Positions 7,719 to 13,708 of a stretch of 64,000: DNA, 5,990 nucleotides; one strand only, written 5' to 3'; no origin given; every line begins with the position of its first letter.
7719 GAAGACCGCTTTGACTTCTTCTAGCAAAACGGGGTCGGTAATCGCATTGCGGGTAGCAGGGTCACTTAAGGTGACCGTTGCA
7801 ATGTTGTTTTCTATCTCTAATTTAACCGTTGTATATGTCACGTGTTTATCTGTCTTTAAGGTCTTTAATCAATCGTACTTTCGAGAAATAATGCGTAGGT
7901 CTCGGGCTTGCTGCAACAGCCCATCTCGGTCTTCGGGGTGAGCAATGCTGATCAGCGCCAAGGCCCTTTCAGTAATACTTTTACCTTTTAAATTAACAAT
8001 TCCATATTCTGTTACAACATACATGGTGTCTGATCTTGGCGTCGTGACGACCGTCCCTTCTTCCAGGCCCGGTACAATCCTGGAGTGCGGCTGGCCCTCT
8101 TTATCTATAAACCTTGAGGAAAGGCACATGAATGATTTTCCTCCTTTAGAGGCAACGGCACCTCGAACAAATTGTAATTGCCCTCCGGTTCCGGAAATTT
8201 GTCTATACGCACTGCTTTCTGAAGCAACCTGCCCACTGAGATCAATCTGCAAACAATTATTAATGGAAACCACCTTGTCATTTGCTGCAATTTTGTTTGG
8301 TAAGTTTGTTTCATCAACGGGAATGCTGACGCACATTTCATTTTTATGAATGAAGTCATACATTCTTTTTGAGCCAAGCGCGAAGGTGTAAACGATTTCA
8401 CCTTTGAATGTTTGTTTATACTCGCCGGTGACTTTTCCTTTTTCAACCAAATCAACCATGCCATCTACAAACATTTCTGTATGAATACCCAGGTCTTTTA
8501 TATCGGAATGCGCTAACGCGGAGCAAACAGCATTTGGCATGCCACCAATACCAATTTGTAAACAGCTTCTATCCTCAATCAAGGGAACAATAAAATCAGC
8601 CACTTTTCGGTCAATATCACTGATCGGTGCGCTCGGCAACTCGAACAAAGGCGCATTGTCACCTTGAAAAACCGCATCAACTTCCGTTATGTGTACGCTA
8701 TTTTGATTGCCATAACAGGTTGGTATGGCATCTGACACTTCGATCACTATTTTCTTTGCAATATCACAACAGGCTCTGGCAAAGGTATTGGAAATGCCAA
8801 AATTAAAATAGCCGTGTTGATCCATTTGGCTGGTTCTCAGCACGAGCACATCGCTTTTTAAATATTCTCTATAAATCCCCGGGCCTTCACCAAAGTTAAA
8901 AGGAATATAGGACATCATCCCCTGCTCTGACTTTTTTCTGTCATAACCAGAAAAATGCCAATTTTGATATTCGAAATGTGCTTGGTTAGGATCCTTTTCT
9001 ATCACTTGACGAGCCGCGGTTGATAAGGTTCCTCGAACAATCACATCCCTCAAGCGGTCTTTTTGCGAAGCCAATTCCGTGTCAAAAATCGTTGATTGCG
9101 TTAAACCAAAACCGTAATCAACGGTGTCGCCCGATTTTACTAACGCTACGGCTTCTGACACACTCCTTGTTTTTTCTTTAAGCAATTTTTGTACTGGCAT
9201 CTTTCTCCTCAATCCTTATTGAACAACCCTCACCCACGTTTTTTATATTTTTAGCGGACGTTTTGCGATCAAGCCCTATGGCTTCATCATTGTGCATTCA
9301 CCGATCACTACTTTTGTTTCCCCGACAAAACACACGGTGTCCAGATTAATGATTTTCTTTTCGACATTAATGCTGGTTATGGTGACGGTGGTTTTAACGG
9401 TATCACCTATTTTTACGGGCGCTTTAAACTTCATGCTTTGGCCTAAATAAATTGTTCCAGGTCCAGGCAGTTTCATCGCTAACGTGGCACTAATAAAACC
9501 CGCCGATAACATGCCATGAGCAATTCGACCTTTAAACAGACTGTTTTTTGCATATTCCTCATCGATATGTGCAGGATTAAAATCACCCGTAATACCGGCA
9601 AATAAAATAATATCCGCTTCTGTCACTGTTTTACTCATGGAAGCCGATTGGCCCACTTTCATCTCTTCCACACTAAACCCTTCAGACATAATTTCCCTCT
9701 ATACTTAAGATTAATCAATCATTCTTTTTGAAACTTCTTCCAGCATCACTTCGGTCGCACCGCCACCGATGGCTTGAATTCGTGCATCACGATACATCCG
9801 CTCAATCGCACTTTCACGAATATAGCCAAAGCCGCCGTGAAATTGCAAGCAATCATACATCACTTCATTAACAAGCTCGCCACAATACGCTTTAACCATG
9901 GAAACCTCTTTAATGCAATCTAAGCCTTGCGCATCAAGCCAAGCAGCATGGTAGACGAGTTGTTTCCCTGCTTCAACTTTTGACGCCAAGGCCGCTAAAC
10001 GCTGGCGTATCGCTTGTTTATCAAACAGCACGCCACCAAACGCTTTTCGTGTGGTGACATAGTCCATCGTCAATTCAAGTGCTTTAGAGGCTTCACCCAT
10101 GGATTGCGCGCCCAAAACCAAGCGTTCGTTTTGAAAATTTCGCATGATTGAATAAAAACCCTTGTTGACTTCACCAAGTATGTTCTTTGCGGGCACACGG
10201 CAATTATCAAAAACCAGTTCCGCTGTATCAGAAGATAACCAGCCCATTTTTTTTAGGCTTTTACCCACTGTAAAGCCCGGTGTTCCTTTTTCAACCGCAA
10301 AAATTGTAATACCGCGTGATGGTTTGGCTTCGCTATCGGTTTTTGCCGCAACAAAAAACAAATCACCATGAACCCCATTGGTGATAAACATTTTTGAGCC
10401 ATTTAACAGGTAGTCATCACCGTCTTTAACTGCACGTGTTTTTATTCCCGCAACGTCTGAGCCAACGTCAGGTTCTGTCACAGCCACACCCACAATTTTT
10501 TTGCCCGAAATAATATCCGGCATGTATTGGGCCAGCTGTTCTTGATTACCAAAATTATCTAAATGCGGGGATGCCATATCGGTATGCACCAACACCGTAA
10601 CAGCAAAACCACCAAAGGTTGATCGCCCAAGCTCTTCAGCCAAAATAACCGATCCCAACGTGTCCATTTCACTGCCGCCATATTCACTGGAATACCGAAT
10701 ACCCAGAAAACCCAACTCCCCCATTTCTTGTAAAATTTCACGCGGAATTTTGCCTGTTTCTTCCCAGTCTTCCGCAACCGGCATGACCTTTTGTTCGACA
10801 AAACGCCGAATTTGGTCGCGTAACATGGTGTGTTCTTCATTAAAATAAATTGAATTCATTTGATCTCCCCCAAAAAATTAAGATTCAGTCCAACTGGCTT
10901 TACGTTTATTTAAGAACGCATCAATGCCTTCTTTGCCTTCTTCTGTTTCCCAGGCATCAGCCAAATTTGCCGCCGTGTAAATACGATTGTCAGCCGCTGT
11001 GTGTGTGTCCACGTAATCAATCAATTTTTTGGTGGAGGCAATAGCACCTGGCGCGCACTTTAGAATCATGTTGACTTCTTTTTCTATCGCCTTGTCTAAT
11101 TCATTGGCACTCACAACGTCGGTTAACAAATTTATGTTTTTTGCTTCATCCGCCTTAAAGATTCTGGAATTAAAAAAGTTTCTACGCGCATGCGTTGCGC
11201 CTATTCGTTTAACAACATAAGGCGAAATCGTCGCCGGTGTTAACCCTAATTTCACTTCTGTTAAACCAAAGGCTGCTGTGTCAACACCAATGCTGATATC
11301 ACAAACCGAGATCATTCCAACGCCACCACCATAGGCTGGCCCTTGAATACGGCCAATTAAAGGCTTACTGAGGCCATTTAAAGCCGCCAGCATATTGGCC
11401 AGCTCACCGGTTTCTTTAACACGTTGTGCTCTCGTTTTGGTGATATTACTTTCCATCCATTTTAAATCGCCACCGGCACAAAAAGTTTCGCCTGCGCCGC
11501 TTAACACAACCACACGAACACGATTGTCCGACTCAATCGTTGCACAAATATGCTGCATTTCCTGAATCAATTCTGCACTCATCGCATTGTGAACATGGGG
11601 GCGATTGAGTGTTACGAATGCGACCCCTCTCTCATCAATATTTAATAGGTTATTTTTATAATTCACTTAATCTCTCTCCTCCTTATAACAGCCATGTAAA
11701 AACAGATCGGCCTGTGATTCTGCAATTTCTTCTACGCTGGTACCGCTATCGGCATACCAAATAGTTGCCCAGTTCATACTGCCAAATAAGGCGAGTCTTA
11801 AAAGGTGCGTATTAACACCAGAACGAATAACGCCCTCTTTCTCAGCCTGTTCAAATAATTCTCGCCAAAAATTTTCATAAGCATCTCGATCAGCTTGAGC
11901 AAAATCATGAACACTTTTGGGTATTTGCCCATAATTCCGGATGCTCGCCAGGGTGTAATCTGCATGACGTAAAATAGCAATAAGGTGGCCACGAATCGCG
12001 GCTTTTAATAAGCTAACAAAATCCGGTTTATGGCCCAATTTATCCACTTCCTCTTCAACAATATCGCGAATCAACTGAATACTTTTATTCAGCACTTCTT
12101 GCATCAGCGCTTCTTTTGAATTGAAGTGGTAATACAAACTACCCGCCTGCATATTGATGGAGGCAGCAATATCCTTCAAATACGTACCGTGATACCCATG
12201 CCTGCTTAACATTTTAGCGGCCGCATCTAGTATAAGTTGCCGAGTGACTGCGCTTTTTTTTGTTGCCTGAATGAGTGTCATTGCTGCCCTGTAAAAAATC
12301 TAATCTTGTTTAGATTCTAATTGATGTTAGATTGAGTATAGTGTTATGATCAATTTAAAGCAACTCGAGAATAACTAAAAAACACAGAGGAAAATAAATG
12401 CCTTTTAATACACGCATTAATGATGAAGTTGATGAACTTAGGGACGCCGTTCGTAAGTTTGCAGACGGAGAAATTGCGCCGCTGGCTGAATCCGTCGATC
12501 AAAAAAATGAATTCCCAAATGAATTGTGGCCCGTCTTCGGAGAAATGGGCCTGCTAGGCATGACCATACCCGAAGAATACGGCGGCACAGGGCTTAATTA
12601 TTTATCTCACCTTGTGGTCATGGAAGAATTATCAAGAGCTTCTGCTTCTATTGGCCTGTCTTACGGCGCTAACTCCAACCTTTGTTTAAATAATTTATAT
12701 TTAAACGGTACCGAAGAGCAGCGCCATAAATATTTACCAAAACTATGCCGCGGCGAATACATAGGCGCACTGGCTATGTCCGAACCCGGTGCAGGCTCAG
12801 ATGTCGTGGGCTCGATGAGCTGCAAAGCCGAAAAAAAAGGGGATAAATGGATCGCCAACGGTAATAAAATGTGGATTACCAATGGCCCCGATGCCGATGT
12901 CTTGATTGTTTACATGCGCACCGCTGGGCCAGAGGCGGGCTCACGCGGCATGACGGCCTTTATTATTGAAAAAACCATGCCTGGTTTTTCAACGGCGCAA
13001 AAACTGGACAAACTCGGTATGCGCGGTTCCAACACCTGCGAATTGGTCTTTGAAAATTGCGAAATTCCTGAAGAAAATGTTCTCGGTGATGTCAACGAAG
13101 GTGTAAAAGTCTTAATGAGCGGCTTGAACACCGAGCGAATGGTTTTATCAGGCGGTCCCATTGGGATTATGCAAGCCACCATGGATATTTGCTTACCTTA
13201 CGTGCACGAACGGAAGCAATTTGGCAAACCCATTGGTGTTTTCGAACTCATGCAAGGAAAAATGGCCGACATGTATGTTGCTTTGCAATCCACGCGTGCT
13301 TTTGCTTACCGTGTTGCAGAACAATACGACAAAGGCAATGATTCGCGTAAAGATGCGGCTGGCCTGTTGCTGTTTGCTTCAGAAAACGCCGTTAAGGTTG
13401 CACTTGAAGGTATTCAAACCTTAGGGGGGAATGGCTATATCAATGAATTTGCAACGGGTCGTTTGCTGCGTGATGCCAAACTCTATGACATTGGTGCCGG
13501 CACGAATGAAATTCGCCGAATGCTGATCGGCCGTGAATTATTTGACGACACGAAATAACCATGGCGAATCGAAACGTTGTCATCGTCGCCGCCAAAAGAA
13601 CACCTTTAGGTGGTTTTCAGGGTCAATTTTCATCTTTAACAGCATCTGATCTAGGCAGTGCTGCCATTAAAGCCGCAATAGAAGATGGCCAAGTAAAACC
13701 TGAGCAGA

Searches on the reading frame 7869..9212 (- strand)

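Call 70: search_protein_families(library=pfam, proteins=[window:7869-9212:-], max_evalue=1e-8)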
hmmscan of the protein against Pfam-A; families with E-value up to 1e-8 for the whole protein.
window:7869-9212:- (447 aa): 2 families
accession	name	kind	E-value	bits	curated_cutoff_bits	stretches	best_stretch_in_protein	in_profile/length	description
PF13336.12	AcetylCoA_hyd_C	-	8.9e-59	198.3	23.7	1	280-436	1-154/154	Acetyl-CoA hydrolase/transferase C-terminal domain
PF02550.21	AcetylCoA_hydro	-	2.7e-18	67.2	24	1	10-186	4-191/198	Acetyl-CoA hydrolase/transferase N-terminal domain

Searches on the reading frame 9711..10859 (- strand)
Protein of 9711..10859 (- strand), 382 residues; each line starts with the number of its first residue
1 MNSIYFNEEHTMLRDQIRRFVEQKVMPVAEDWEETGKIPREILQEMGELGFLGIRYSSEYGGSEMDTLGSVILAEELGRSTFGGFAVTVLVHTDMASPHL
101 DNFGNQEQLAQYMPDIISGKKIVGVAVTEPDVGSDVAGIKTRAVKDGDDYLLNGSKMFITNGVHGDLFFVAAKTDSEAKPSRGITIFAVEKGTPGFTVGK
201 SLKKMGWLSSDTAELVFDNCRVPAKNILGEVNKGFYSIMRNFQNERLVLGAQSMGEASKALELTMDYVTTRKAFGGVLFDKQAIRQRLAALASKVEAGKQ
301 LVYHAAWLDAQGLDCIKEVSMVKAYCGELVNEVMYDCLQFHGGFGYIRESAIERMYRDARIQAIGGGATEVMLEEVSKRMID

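Call 70: search_protein_families(library=pfam, proteins=[window:9711-10859:-], max_evalue=1e-8)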
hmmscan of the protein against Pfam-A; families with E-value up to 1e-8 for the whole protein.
window:9711-10859:- (382 aa): 4 families
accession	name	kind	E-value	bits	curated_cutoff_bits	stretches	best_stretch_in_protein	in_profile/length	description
PF00441.29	Acyl-CoA_dh_1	-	1.3e-43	149.2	22.4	1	232-380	1-149/150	Acyl-CoA dehydrogenase, C-terminal domain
PF02771.21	Acyl-CoA_dh_N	-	1.1e-34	119.6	22.9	1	7-120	1-113/113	Acyl-CoA dehydrogenase, N-terminal domain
PF02770.24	Acyl-CoA_dh_M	-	2.4e-25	89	33.3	1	125-220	2-97/97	Acyl-CoA dehydrogenase, middle domain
PF08028.16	Acyl-CoA_dh_2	-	1.2e-14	55.2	22.7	1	247-362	1-126/134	Acyl-CoA dehydrogenase, C-terminal domain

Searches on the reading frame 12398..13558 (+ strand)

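Call 70: search_protein_families(library=pfam, proteins=[window:12398-13558:+], max_evalue=1e-8)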
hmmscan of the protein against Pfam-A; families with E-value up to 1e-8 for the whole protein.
window:12398-13558:+ (386 aa): 3 families
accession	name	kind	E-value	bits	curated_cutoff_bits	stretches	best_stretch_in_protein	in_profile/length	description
PF02771.21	Acyl-CoA_dh_N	-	2.9e-41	140.8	22.9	1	9-120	2-113/113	Acyl-CoA dehydrogenase, N-terminal domain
PF00441.29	Acyl-CoA_dh_1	-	5.6e-39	134.1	22.4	1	233-381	1-149/150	Acyl-CoA dehydrogenase, C-terminal domain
PF02770.24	Acyl-CoA_dh_M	-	3.9e-27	94.7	33.3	1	124-221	1-97/97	Acyl-CoA dehydrogenase, middle domain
